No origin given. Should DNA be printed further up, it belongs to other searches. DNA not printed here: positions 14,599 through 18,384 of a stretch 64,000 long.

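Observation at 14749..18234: dnaE2 tolerates four in-frame insertions of interspersed palindromic repeats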

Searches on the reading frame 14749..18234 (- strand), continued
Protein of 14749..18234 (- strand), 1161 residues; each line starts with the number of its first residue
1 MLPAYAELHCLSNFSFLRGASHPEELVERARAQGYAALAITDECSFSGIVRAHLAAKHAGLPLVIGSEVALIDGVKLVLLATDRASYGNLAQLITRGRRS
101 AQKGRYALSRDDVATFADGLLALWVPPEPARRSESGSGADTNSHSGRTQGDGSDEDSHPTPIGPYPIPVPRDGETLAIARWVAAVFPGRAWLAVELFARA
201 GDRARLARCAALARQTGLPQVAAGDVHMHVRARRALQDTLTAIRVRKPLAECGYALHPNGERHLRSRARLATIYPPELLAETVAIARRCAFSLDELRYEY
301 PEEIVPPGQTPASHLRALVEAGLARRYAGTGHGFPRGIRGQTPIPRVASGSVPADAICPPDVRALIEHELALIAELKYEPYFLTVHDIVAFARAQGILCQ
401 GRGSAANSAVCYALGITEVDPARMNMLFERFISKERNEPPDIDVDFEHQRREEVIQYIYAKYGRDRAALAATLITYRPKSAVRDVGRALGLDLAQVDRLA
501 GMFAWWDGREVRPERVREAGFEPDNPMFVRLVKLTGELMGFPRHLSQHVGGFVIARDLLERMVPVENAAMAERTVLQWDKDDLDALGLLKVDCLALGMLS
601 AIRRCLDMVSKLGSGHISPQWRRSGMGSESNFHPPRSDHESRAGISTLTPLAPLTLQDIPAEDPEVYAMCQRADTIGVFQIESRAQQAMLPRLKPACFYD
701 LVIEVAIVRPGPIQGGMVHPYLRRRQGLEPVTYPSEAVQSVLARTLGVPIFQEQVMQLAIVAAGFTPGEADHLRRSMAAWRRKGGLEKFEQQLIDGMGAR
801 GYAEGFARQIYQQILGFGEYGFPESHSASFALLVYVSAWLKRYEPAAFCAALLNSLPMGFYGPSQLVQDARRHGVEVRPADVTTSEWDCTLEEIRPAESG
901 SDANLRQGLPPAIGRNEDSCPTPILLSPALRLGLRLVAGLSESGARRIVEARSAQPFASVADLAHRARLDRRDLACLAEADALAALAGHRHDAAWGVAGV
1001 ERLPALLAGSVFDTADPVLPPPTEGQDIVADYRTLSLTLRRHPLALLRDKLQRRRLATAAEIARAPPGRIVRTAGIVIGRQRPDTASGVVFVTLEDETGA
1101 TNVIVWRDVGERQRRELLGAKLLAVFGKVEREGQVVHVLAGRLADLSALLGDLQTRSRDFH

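Call 35: search_solved_structures(query=P0001, max_evalue=1e-20, show_alignments=1)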
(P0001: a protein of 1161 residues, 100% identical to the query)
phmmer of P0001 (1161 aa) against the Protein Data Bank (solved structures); distinct sequences matched with E-value up to 1e-20: 9.
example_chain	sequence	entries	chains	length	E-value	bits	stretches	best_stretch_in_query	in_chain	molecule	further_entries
4jom_A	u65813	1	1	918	3.6e-98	333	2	653-885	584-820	DNA polymerase III subunit alpha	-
5fku_A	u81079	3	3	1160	6e-97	329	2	652-1130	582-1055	DNA POLYMERASE III SUBUNIT ALPHA | DNA POLYMERASE III ALPHA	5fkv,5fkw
2hnh_A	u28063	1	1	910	9.6e-96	325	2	652-885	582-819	DNA polymerase III alpha subunit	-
2hqa_A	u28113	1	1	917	1e-95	324.9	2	652-885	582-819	DNA polymerase III alpha subunit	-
5m1s_A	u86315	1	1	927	1.3e-95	324.6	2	652-885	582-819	DNA polymerase III subunit alpha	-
2hpi_A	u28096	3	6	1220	2.6e-92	313.6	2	657-889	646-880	DNA polymerase III alpha subunit | DNA polymerase III subunit alpha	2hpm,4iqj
3e0d_A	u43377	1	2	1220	5.3e-92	312.6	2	656-889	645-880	DNA polymerase III subunit alpha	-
5lew_A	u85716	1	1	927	2.3e-76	260.9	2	654-885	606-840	DNA polymerase III subunit alpha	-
7pu7_A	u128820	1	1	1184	8.8e-76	258.9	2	654-885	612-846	DNA polymerase III subunit alpha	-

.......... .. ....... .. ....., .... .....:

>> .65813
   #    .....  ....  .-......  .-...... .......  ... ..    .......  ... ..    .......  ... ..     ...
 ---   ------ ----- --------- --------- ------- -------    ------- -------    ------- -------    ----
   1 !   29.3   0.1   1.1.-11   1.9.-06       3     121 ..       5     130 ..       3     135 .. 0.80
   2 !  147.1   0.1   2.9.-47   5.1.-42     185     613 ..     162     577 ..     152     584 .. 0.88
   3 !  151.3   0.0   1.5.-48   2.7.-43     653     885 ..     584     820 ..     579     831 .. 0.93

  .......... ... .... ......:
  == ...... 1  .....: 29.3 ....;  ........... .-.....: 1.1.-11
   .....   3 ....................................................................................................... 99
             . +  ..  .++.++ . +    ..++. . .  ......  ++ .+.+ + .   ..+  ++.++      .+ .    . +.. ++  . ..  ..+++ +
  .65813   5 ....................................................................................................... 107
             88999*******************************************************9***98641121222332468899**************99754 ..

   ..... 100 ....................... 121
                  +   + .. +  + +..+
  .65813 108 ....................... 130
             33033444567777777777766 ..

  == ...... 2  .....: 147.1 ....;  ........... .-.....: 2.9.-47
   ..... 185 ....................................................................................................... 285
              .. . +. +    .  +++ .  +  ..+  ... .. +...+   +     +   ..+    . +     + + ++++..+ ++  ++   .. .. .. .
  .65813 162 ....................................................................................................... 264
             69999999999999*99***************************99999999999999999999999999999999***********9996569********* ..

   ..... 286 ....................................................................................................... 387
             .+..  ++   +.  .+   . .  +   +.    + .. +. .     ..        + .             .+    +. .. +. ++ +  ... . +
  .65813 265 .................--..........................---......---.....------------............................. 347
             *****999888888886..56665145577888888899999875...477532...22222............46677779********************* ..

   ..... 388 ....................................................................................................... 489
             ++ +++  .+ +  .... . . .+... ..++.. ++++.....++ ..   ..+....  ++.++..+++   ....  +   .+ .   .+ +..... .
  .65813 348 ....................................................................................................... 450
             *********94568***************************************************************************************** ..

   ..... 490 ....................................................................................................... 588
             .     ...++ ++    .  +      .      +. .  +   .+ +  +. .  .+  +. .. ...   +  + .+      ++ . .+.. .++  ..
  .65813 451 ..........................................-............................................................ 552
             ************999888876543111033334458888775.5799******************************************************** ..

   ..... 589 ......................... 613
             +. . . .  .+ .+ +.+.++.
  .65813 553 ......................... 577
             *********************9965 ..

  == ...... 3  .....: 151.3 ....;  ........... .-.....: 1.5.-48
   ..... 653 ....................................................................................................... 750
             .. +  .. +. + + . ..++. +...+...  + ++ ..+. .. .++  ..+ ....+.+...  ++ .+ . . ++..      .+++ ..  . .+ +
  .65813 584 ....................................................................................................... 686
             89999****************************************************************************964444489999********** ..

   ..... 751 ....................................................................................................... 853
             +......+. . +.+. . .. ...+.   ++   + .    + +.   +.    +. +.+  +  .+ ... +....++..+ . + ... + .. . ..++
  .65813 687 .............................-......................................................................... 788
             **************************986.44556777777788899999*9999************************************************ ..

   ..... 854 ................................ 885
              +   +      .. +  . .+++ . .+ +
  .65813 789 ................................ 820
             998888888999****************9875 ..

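Call 36: find_related_loci(query=P0001, collection=genome_contigs, flank=10000)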
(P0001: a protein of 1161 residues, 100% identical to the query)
Query P0001 (1161 aa) in genome_contigs; peptide patterns used: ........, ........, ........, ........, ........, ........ (x = any residue, [..] = any of these).
600 stretches matched a pattern (row limit reached: there are more); 584 encode a relative of the query (tblastn E <= 1e-3); the best 80 are kept; 80 distinct loci.
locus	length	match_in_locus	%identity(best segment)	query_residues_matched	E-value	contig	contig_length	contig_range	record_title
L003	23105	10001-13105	71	1-1161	0e+0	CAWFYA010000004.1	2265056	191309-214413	MAG: uncultured beta proteobacterium isolate MFD05442.bin.1.55 genome assembly, contig: contig_3938, whole genome shotgu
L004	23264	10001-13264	70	1-1161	0e+0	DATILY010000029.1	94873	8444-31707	MAG TPA_asm: Casimicrobiaceae bacterium isolate SMAG_U15756 k141_1193388, whole genome shotgun sequence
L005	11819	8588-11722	70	1-1161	0e+0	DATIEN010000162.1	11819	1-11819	MAG TPA_asm: Casimicrobiaceae bacterium isolate SMAG_U16370 k141_2118305, whole genome shotgun sequence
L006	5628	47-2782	77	176-1161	0e+0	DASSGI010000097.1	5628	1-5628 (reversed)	MAG TPA_asm: Casimicrobiaceae bacterium isolate SMAG_U1029 k141_857542, whole genome shotgun sequence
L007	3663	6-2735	74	183-1161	0e+0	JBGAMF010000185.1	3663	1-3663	MAG: Casimicrobiaceae bacterium isolate MAG_MBR_H10.100 MBRH10-100_opera_contig_57940, whole genome shotgun sequence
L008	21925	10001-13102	64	2-1161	0e+0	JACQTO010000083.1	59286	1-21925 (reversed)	MAG: Betaproteobacteria bacterium isolate NC_groundwater_1413_Ag_S-0.65um_62_47 S_p65_S5_coassembly_k141_1595914, whole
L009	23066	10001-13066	63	2-1160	0e+0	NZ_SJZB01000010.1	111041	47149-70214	Parasulfuritortus cantonensis strain LSR1 tig00000004, whole genome shotgun sequence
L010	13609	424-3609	62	1-1161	0e+0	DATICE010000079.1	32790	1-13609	MAG TPA_asm: Burkholderiales bacterium isolate SMAG_U16308 k141_330807, whole genome shotgun sequence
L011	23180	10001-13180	61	2-1161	0e+0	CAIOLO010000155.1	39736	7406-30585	MAG: uncultured beta proteobacterium isolate LJ_bin-1959 genome assembly, contig: bin-1959:155/172, whole genome shotgun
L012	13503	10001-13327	61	5-1161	0e+0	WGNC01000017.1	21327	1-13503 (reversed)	MAG: Thiobacillus sp. isolate RI_561 c_000000078057, whole genome shotgun sequence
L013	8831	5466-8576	60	1-1161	0e+0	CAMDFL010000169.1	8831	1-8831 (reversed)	MAG: Bordetella parapertussis isolate MoH-02may19-183 genome assembly, contig: MoH-02may19-C16797, whole genome shotgun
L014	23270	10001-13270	76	1-1161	0e+0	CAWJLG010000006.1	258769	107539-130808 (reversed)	MAG: uncultured beta proteobacterium isolate MFD05942.bin.1.21 genome assembly, contig: contig_18742, whole genome shotg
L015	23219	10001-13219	63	1-1161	0e+0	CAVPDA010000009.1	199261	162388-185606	MAG: uncultured beta proteobacterium isolate MFD00032.bin.2.89 genome assembly, contig: contig_49704, whole genome shotg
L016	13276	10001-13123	61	5-1161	0e+0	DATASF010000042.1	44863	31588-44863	MAG TPA_asm: Casimicrobiaceae bacterium isolate SMAG_U5513 k141_813571, whole genome shotgun sequence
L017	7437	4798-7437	69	1-982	0e+0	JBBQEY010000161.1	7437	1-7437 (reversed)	MAG: Burkholderiales bacterium isolate Co_metawrap_1069 Cmw_1069_k141_3113186_length_7437_cov_11.3210, whole genome shot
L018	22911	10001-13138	61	5-1161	0e+0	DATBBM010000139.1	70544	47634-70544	MAG TPA_asm: Casimicrobiaceae bacterium isolate SMAG_U5759 k141_2500019, whole genome shotgun sequence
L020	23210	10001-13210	60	1-1161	0e+0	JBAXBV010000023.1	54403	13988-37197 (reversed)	MAG: Betaproteobacteria bacterium isolate ELA176 MAG176_23, whole genome shotgun sequence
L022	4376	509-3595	60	3-1161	0e+0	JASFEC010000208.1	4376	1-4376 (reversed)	MAG: Gammaproteobacteria bacterium isolate D0606M02metaG_Bin_303 D0606M02metaG_FD_scaffold_3168_c1, whole genome shotgun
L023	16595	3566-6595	60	2-1161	0e+0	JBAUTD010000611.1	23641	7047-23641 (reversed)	MAG: Burkholderiales bacterium isolate MFD01526_ilm_asm_bin20 k127_156148, whole genome shotgun sequence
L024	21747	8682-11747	61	2-1161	0e+0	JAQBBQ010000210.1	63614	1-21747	MAG: Betaproteobacteria bacterium isolate MAG_348_bin-10 348_bin-10_ctg-210, whole genome shotgun sequence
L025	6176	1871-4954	60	5-1161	0e+0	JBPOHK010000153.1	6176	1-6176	MAG: Pseudomonadota bacterium isolate MAG_442 c_000000280451, whole genome shotgun sequence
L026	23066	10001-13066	61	2-1161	0e+0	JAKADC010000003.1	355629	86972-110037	MAG: Proteobacteria bacterium isolate WH4.bin45 NODE_10_length_355629_cov_4.730243, whole genome shotgun sequence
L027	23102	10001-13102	60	2-1161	0e+0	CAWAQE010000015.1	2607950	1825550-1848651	MAG: uncultured Gammaproteobacteria bacterium isolate MFD04434.bin.1.78 genome assembly, contig: contig_5628, whole geno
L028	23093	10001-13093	59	5-1161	0e+0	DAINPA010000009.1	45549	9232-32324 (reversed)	MAG TPA_asm: Steroidobacteraceae bacterium isolate CTOTU10816 NODE_61_length_45549_cov_11.534268, whole genome shotgun s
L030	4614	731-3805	60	5-1161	0e+0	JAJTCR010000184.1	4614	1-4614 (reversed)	MAG: Steroidobacteraceae bacterium isolate C_No_T20_C_bin.109 scaffold_23615, whole genome shotgun sequence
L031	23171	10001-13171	59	2-1161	0e+0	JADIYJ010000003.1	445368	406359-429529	MAG: Proteobacteria bacterium isolate AalE_18-Q3-R2-46_BAT3C.357 tig00002092-10-4460220, whole genome shotgun sequence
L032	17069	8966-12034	60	2-1161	0e+0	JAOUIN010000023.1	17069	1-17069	MAG: Betaproteobacteria bacterium isolate 4_1_Oct_SF_Bin29 4_1_Oct_SF_Bin29_scaffold_1069_c1, whole genome shotgun seque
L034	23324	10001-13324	56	1-1161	0e+0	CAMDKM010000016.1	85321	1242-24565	MAG: Bordetella parapertussis isolate TH-08apr19-40 genome assembly, contig: TH-08apr19-C487, whole genome shotgun seque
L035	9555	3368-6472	56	2-1161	0e+0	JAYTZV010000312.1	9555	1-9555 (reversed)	MAG: Burkholderiales bacterium isolate GFS_6377 GFS_6377_311, whole genome shotgun sequence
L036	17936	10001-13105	59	5-1161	0e+0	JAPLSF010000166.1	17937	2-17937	MAG: Proteobacteria bacterium isolate LacPavin_0920_SED3_MAG_66_26 LacPavin_0920_SED3_scaffold_18797, whole genome shotg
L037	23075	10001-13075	57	5-1161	0e+0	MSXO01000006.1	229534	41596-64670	MAG: Proteobacteria bacterium ST_bin11 31, whole genome shotgun sequence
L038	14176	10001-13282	55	2-1161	0e+0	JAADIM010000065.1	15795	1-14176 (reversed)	MAG: Gammaproteobacteria bacterium isolate M_MetaBat.56 contig-127_5728, whole genome shotgun sequence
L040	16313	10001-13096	61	2-1161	0e+0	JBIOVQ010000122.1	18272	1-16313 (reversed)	MAG: Burkholderiales bacterium isolate MAG104 k127_2469395, whole genome shotgun sequence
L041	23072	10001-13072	60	2-1161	0e+0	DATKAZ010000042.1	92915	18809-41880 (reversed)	MAG TPA_asm: Gammaproteobacteria bacterium isolate SMAG_U14407 k141_1130438, whole genome shotgun sequence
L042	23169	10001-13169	59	5-1161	0e+0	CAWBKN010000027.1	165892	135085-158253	MAG: uncultured Gammaproteobacteria bacterium isolate MFD02979.bin.2.6 genome assembly, contig: contig_90621, whole geno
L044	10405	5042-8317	63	5-1161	0e+0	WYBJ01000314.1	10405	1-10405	MAG: Burkholderiaceae bacterium isolate AOB1 k127_729789, whole genome shotgun sequence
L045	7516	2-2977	62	86-1161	0e+0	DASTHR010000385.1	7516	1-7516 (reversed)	MAG TPA_asm: Burkholderiales bacterium isolate SMAG_U687 k141_508183, whole genome shotgun sequence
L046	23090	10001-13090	56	5-1161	0e+0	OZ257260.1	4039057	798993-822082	MAG: Steroidobacteraceae bacterium isolate 69e77604-6ffc-4d49-a9da-791af772e4f7 genome assembly, chromosome: 1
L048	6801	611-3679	59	1-1161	0e+0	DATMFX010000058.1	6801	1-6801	MAG TPA_asm: Hyphomicrobiales bacterium isolate SMAG_U13474 k141_305067, whole genome shotgun sequence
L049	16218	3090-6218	55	2-1161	0e+0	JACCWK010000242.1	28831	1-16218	MAG: Nitrosospira sp. isolate MGR_bin150 SD2897-2912_k127_5054252, whole genome shotgun sequence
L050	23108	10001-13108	58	2-1161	0e+0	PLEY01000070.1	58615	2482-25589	MAG: Burkholderiales bacterium isolate bog_994 73.20110800_S3S.32_contig_645, whole genome shotgun sequence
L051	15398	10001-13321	56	2-1161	0e+0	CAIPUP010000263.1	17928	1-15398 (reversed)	MAG: uncultured beta proteobacterium isolate ErkenSummer_bin-4116 genome assembly, contig: bin-4116:263/429, whole genom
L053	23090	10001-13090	57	5-1161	0e+0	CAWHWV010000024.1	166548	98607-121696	MAG: uncultured proteobacterium isolate MFD04434.bin.3.45 genome assembly, contig: contig_18453, whole genome shotgun se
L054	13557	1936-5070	56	1-1161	0e+0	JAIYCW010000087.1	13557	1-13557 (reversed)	MAG: Burkholderiales bacterium isolate H1_MAG_00013 pond_H1_MAG_00013_000000000052, whole genome shotgun sequence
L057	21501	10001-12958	58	2-1161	0e+0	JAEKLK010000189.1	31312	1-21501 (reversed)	MAG: Betaproteobacteria bacterium isolate UL_67_12 UL_S35_scaffold_393, whole genome shotgun sequence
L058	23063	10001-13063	58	5-1161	0e+0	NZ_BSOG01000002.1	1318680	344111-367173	Chitinimonas prasina strain NBRC 110044 sequence02, whole genome shotgun sequence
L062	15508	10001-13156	55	3-1161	0e+0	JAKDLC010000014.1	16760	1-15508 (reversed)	MAG: Nitrosospira sp. isolate 40_S54 40_S54_NODE_124_length_16760_cov_4.450823, whole genome shotgun sequence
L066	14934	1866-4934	59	2-1161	0e+0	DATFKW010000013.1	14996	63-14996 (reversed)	MAG TPA_asm: Gammaproteobacteria bacterium isolate SMAG_U9181 k141_233282, whole genome shotgun sequence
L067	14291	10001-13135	58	2-1161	0e+0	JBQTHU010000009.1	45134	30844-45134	MAG: Betaproteobacteria bacterium isolate SAR289 c_000000179132, whole genome shotgun sequence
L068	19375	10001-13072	56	3-1161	0e+0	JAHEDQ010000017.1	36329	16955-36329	MAG: Candidatus Competibacteraceae bacterium isolate Ww208 NODE_1242_length_36329_cov_3.669162, whole genome shotgun seq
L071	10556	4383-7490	54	4-1161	0e+0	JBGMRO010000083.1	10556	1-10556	MAG: Thiohalomonadales bacterium isolate N04_metabat2_bin.16 NODE_3157_length_10556_cov_5.811447, whole genome shotgun s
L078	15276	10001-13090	57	5-1161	0e+0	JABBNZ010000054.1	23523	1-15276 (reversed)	MAG: Proteobacteria bacterium isolate G2_26 NODE_1121_length_23523_cov_6.4057, whole genome shotgun sequence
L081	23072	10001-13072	56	5-1161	0e+0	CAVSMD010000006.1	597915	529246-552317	MAG: uncultured Gammaproteobacteria bacterium isolate MFD04944.bin.1.114 genome assembly, contig: contig_35812, whole ge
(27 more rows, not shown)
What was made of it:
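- On Rickettsia palindromic elements (RPE): The host is a high-GC betaproteobacterium (call 36).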
